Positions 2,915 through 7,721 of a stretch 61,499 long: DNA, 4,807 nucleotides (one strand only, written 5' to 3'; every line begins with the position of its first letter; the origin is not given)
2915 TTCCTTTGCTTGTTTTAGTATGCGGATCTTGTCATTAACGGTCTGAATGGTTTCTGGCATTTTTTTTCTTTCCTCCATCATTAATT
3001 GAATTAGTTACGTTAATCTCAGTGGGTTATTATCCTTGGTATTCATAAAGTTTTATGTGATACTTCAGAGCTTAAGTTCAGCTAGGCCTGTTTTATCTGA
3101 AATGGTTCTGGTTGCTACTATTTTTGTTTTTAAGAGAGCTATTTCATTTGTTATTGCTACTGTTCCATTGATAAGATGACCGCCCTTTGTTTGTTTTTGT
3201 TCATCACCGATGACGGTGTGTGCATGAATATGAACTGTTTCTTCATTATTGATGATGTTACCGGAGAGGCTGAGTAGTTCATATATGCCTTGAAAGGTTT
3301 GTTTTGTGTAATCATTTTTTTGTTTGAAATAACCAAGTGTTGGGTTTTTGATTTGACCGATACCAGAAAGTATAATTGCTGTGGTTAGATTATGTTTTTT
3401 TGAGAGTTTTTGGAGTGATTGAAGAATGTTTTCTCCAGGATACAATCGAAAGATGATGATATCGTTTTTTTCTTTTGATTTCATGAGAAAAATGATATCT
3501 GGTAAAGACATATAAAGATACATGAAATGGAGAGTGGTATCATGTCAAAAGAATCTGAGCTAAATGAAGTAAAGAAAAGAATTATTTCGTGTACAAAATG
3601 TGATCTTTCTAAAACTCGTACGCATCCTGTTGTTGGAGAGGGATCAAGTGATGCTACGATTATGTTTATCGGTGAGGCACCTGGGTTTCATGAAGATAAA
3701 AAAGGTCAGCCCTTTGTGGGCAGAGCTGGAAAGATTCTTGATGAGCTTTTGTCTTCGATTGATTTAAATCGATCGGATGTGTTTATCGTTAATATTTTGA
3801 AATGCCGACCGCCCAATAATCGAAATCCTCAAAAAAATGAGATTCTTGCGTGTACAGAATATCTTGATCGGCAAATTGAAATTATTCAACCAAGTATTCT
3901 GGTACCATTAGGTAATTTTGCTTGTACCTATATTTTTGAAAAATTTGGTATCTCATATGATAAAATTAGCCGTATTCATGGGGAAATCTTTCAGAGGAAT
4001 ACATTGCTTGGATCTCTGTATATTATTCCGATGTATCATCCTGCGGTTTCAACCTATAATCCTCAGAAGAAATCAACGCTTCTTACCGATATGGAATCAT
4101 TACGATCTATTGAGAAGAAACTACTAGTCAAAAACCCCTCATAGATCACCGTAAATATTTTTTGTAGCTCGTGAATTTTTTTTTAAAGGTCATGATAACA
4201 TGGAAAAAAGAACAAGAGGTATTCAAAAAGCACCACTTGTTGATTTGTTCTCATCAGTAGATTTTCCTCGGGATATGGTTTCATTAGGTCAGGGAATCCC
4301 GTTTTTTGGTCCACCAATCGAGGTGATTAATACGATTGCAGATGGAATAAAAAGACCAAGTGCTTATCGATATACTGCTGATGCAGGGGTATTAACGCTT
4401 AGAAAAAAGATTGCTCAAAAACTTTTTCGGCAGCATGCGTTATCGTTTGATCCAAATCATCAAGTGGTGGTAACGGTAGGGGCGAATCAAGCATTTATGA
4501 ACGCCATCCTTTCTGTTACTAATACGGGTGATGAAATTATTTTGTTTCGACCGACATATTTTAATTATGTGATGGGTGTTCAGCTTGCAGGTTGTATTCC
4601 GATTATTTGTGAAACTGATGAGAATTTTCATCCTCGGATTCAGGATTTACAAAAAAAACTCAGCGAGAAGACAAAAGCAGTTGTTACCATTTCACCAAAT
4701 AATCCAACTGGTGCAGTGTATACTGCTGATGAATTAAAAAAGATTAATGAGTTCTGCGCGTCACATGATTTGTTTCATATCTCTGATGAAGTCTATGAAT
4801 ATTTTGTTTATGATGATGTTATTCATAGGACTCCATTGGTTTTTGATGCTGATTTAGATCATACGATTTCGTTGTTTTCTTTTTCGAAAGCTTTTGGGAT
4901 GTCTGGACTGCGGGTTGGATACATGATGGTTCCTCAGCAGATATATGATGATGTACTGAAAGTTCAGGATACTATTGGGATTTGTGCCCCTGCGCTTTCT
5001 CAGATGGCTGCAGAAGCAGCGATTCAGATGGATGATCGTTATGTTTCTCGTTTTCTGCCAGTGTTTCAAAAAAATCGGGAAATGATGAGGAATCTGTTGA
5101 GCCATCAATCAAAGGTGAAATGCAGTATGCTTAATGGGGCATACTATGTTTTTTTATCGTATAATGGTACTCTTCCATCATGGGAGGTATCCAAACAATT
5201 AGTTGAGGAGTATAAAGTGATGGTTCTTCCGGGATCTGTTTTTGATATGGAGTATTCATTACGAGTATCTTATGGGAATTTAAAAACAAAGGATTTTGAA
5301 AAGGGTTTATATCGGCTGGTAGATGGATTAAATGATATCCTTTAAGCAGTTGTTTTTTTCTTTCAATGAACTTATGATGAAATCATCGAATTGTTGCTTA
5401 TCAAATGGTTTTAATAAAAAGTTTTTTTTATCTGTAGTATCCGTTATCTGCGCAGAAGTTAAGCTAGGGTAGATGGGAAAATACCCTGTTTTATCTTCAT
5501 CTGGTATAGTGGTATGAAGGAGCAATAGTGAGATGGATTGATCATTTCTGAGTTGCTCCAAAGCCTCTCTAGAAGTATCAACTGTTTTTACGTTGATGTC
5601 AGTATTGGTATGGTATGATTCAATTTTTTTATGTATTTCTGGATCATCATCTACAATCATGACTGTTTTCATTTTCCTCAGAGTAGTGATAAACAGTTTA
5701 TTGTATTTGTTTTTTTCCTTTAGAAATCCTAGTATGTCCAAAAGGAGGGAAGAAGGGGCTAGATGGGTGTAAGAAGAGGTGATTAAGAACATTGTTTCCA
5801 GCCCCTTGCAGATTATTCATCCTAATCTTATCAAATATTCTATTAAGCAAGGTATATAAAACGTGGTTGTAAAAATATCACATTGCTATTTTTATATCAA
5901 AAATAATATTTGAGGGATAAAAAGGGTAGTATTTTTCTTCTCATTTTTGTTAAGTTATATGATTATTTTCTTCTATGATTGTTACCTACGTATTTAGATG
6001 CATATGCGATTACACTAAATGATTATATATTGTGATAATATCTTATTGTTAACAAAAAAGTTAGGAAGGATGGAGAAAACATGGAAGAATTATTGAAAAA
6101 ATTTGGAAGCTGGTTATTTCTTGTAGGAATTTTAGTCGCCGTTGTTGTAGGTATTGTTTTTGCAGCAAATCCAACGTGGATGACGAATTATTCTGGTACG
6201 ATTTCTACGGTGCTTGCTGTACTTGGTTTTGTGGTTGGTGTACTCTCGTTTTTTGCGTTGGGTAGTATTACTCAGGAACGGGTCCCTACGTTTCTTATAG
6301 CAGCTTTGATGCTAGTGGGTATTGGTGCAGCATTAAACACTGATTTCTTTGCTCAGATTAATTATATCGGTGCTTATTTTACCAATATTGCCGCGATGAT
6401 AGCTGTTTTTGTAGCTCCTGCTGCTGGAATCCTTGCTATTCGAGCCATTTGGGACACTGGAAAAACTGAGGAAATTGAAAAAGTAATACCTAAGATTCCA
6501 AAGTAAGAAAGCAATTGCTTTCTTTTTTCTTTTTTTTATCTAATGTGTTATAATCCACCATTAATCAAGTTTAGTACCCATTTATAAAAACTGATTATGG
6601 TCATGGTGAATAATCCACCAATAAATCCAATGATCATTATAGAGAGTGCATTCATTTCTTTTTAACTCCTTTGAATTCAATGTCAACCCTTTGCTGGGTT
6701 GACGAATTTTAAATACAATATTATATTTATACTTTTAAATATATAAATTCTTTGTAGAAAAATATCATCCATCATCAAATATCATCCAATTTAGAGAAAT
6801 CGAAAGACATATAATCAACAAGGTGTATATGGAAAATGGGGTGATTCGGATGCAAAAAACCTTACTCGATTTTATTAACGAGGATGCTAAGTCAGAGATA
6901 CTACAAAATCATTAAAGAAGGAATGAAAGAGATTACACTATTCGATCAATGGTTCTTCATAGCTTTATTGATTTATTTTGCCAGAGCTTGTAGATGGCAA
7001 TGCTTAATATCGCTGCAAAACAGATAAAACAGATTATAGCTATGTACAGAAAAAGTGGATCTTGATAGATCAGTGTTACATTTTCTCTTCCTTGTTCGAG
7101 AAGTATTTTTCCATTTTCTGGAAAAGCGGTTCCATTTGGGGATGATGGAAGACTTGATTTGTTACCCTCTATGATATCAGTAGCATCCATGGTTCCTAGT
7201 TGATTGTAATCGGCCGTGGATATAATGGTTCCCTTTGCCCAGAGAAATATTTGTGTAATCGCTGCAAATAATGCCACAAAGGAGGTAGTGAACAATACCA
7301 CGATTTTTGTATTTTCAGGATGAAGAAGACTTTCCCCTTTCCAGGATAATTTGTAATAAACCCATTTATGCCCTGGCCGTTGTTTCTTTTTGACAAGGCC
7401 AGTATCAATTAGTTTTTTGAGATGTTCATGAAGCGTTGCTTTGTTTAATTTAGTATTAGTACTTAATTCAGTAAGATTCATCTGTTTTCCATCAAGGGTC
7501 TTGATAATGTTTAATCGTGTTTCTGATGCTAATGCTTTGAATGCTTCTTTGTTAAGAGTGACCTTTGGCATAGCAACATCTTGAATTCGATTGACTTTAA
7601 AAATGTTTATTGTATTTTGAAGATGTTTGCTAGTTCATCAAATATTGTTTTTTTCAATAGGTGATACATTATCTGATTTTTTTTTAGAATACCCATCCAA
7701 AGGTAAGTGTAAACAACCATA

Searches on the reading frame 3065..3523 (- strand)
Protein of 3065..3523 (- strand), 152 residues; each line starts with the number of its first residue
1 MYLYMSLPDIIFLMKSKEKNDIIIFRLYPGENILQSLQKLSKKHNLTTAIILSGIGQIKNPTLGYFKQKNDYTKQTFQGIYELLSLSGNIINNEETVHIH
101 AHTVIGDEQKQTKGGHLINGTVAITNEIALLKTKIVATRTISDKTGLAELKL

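Call 89: search_protein_families(library=pfam, proteins=[window:3065-3523:-], max_evalue=0.01)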
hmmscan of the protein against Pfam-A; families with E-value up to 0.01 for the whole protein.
window:3065-3523:- (152 aa): 1 family
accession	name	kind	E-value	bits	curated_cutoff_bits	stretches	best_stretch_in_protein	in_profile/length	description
PF03479.20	PCC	-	5.7e-28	98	25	1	22-131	2-113/117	Plants and Prokaryotes Conserved (PCC) domain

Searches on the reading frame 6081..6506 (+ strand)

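Call 89: search_protein_families(library=pfam, proteins=[window:6081-6506:+], max_evalue=0.01)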
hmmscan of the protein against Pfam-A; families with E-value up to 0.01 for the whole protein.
window:6081-6506:+ (141 aa): 1 family
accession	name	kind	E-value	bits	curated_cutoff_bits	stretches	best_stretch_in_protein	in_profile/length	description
PF19992.4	DUF6427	-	0.0041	16.9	25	1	10-91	9-89/301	Family of unknown function (DUF6427)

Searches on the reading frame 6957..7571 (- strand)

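Call 89: search_protein_families(library=pfam, proteins=[window:6957-7571:-], max_evalue=0.01)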
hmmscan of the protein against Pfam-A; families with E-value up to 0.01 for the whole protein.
window:6957-7571:- (204 aa): 16 families
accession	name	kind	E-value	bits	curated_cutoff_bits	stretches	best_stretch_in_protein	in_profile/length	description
PF01022.26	HTH_5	-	1.7e-10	41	22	1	16-62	1-47/47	Bacterial regulatory protein, arsR family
PF12840.13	HTH_20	-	1.1e-07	32.2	27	1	14-61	1-49/51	Helix-turn-helix domain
PF09339.16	HTH_IclR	-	2.5e-05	24.4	22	1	29-62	17-50/52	IclR helix-turn-helix domain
PF24038.1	DUF7347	-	5.3e-05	23.8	27.6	1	8-64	2-61/77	Domain of unknown function (DUF7347)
PF13412.12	HTH_24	-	6.2e-05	22.9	21.9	1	17-61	3-48/48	Winged helix-turn-helix DNA-binding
PF25212.1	HVO_A0114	-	0.00023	21.3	27.6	1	9-72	14-78/84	HVO_A0114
PF01047.28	MarR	-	0.00072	19.8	24.6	1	30-67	17-54/59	MarR family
PF14947.12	HTH_45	-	0.00083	19.8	25.5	1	21-83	10-66/77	Winged helix-turn-helix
PF16583.11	ZirS_C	-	0.0011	19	26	1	15-69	63-111/145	Zinc-regulated secreted antivirulence protein C-terminal domain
PF01978.25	TrmB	-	0.0012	19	25.6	1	29-72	21-62/68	Sugar-specific transcriptional regulator TrmB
PF03551.20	PadR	-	0.0013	19.1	27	1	33-83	19-73/75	Transcriptional regulator PadR-like family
PF12802.13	MarR_2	-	0.0014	19.2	27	1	22-69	13-59/61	MarR family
PF25213.1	HVO_A0261_N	-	0.0019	18.5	35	1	14-64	8-58/86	HVO_A0261 N-terminal domain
PF13463.12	HTH_27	-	0.0032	18.1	22.2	1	25-79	11-68/68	Winged helix DNA-binding domain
PF22194.2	F-93_WHD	-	0.0034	17.8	28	1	35-72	20-57/62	F-93, winged-helix domain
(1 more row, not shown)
